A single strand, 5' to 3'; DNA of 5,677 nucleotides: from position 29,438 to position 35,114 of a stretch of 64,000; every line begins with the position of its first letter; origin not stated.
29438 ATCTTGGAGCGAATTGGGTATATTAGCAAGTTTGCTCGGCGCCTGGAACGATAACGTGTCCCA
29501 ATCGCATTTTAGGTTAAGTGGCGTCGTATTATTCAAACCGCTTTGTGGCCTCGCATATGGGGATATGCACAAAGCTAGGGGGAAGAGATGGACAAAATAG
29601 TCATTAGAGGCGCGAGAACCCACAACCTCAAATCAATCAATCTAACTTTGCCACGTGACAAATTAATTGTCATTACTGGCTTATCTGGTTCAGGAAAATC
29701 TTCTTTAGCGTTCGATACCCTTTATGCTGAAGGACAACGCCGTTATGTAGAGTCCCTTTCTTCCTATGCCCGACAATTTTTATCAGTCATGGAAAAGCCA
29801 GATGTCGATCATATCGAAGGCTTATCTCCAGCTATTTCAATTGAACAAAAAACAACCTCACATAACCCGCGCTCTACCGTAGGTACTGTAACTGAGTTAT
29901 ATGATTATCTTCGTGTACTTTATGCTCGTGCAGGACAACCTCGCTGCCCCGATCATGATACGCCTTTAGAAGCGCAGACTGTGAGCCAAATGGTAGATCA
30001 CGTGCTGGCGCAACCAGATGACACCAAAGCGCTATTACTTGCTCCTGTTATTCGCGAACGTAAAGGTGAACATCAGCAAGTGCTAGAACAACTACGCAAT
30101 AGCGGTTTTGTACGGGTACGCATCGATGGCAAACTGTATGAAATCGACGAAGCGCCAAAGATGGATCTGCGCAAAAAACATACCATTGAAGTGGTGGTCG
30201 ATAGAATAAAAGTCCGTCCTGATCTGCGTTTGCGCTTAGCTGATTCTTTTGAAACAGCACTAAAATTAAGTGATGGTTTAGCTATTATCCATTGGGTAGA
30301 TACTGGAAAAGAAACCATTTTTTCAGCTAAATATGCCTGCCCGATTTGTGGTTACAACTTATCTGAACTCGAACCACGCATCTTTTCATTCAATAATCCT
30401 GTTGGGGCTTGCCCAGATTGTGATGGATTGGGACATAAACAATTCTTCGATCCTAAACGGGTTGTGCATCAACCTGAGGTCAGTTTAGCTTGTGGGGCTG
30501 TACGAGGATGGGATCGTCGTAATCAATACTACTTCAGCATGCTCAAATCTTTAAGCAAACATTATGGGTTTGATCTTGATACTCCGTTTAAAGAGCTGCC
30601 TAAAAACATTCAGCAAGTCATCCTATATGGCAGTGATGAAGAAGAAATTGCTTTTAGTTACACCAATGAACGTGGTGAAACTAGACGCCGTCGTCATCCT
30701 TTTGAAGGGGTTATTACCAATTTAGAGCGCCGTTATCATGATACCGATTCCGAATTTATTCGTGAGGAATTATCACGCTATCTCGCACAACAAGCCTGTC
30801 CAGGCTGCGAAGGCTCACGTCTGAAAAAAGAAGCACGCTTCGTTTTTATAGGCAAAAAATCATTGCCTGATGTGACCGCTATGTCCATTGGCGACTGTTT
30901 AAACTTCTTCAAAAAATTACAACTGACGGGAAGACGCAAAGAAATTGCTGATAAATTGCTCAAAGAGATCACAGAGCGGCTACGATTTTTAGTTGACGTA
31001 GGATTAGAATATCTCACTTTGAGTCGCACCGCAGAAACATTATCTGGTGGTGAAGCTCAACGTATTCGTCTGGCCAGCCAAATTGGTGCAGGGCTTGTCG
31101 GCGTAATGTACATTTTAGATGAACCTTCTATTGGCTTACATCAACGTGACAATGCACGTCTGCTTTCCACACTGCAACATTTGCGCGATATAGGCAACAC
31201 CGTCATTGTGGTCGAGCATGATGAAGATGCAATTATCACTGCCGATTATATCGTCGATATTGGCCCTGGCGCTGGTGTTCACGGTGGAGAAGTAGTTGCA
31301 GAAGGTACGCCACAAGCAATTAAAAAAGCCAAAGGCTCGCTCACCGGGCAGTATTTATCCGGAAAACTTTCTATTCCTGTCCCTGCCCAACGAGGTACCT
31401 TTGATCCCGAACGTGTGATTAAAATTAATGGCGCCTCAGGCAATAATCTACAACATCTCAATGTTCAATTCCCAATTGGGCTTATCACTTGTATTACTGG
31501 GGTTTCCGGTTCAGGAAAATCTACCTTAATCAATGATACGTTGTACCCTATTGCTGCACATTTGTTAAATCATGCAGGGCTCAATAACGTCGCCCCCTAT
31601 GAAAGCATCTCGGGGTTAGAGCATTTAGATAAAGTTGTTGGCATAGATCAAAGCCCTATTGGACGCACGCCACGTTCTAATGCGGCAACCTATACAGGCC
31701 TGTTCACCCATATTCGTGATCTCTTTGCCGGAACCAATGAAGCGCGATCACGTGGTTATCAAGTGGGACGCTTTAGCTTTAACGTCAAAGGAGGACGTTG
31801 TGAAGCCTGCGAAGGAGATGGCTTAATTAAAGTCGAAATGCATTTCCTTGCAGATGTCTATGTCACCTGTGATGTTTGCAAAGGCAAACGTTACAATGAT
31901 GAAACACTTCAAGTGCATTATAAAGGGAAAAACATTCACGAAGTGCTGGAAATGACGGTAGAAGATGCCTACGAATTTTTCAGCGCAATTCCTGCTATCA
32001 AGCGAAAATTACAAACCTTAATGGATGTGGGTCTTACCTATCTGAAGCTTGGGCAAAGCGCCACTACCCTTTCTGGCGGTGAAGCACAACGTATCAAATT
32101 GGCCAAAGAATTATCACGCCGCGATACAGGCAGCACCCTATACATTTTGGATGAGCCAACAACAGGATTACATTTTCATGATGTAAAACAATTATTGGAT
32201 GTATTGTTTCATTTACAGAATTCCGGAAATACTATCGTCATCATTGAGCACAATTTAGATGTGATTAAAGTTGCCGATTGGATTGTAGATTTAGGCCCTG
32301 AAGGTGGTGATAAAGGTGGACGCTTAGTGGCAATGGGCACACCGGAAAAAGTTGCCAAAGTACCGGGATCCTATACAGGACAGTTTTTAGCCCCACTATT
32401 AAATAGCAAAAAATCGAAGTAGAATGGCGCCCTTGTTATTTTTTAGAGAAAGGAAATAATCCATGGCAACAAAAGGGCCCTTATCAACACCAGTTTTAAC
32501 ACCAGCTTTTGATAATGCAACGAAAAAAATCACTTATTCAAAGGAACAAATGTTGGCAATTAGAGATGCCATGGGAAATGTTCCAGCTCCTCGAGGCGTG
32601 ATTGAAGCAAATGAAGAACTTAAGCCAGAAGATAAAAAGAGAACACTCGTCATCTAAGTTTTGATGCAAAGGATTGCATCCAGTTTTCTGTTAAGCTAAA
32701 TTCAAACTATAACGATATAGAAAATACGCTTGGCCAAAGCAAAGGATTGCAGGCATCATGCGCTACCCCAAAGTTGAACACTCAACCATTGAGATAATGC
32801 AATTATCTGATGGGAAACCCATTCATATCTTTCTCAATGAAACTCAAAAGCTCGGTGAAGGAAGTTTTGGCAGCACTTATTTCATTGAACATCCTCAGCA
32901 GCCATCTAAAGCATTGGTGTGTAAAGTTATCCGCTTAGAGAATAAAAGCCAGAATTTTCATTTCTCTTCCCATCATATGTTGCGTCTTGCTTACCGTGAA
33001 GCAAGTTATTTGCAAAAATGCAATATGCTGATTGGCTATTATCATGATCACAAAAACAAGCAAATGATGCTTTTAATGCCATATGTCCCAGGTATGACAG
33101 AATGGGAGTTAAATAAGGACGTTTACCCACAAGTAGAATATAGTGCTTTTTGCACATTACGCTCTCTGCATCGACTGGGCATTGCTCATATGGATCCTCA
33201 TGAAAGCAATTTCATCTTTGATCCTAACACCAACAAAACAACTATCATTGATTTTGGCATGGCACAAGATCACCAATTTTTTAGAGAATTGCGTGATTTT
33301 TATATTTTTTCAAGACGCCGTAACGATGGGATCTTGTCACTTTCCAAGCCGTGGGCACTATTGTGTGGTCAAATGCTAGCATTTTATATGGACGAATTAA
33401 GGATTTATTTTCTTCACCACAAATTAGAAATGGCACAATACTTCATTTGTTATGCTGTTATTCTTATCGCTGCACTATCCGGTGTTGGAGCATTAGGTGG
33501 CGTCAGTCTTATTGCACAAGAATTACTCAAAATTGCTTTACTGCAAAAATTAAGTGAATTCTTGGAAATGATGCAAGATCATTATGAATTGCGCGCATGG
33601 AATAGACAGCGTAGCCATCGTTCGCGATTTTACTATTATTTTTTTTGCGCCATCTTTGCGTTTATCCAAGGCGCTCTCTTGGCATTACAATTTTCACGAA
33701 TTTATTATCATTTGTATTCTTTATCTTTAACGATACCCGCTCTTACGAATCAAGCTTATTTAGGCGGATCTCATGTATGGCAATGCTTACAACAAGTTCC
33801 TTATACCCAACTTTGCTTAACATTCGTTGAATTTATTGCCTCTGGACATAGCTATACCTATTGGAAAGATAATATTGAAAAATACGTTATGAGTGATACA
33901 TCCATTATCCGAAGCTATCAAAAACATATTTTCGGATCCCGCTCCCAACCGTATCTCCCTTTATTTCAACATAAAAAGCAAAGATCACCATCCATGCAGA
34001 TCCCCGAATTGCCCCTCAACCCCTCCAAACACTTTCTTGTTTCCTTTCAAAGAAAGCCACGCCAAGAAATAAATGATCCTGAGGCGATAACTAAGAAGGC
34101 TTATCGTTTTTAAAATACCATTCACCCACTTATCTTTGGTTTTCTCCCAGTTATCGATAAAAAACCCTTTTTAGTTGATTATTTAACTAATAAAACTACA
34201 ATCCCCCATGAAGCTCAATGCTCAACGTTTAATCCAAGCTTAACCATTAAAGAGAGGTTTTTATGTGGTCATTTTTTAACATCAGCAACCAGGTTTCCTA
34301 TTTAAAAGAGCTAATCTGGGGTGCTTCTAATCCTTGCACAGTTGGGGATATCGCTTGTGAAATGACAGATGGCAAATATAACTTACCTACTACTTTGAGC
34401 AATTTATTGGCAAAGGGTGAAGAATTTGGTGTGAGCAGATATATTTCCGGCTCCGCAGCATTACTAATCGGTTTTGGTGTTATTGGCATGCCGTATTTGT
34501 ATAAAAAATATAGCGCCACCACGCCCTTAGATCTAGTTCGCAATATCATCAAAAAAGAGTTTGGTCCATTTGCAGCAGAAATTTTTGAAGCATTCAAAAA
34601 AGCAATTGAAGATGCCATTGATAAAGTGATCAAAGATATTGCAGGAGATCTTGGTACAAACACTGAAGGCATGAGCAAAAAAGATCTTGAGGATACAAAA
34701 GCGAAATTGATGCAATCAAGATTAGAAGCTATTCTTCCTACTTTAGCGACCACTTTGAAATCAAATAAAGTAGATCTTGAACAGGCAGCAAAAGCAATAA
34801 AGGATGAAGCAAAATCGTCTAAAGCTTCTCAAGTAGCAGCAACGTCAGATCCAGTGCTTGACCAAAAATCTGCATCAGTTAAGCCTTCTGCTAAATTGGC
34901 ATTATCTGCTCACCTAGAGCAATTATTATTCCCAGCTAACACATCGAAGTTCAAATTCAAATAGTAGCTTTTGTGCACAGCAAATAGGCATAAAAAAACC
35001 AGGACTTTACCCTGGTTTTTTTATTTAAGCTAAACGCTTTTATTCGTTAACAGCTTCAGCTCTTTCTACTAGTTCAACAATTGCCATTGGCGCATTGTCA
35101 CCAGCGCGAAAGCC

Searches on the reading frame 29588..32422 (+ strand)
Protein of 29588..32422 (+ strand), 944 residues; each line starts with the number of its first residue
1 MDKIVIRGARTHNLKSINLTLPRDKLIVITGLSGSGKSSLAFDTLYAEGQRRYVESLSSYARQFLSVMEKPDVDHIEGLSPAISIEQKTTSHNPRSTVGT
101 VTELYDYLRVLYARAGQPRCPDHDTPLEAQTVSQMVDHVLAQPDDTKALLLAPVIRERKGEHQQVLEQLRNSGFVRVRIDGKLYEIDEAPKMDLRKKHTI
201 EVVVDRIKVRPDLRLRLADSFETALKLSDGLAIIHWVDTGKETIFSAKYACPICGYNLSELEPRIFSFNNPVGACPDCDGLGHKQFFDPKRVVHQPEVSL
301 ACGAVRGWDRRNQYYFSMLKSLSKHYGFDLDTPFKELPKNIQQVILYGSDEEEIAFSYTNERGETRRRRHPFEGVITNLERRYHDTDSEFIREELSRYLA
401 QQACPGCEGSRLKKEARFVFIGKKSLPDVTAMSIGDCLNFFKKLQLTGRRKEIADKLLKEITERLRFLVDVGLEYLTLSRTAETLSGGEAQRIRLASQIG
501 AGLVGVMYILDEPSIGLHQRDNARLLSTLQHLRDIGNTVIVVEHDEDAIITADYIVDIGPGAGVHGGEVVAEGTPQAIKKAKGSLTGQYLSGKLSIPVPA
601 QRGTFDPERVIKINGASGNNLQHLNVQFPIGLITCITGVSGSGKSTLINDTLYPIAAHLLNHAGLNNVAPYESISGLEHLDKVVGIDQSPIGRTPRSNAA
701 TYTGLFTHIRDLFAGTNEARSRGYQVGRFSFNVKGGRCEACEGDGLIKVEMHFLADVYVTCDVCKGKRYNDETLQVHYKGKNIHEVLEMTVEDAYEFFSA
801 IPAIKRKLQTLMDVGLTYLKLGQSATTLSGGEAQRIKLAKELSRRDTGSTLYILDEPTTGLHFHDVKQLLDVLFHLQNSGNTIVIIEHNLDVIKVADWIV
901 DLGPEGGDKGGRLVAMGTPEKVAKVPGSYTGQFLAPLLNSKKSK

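Call 21: search_protein_families(library=pfam, proteins=[window:29588-32422:+], max_evalue=0.001)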
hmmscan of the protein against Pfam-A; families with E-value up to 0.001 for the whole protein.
window:29588-32422:+ (944 aa): 14 families
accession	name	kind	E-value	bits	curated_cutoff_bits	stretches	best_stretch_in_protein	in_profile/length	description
PF17755.6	UvrA_DNA-bind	-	2.7e-42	144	23.2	1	288-396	1-109/110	UvrA DNA-binding domain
PF17760.6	UvrA_inter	-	5.4e-40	136.1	23.3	1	130-236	1-107/109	UvrA interaction domain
PF00005.33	ABC_tran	-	1.5e-20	74.6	25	1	804-859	85-137/137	ABC transporter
PF02463.25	SMC_N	-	3.1e-09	37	40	0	807-900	135-209/220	RecF/RecN/SMC N terminal domain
PF13555.12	AAA_29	-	4e-08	33.3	27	0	631-648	23-39/61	P-loop containing region of AAA domain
PF13191.12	AAA_16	-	1.8e-06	29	32.6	0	25-66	25-71/167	AAA ATPase domain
PF03193.22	RsgA_GTPase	-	2.1e-06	28.1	30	0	610-650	86-125/174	RsgA GTPase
PF20703.3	nSTAND1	-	1e-05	25.8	27.1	0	10-83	19-88/379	Novel STAND NTPase 1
PF13476.12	AAA_23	-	4e-05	24.8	27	0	3-40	1-35/201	AAA domain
PF13304.12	AAA_21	-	0.0001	22.9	27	0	826-885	236-295/304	AAA domain, putative AbiEii toxin, Type IV TA system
PF13401.12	AAA_22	-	0.00014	22.6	27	0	633-650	7-24/130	AAA domain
PF20720.3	nSTAND3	-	0.00043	20.4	27.2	0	11-46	4-39/155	Novel STAND NTPase 3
PF00684.25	DnaJ_CXXCXGXG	-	0.00064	20.4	32.7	0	737-767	17-50/65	DnaJ central domain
PF13238.12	AAA_18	-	0.00091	20.1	29.4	0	27-45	1-18/128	AAA domain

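Call 94: search_protein_families(library=pfam, proteins=[L009:10131-10403:+], max_evalue=0.1)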
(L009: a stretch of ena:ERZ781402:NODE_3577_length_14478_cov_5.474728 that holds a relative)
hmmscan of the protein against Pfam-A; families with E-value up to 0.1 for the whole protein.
L009:10131-10403:+ (90 aa): 2 families
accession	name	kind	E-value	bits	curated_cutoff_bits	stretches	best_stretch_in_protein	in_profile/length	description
PF17508.7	MccV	-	0.019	16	27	1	1-49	1-47/104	Microcin V bacteriocin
PF11981.13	DUF3482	-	0.046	13.6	29.2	1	29-53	172-196/293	Domain of unknown function (DUF3482)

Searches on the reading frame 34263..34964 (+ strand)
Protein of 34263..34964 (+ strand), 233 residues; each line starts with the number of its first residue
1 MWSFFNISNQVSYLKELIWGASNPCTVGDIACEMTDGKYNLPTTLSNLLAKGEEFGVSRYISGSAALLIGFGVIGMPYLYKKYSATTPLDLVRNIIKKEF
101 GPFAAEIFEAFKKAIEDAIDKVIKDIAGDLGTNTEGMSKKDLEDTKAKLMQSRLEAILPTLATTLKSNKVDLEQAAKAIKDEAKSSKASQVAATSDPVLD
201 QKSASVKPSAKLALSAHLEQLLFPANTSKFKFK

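Call 94: search_protein_families(library=pfam, proteins=[window:34263-34964:+], max_evalue=0.1)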
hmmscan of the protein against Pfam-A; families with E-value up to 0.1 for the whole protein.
window:34263-34964:+ (233 aa): 1 family
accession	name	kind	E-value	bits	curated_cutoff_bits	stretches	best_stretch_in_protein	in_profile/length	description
PF21822.3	Phage_TAC_15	-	0.033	15.1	22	1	78-152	5-78/127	Phage tail assembly chaperone protein, TAC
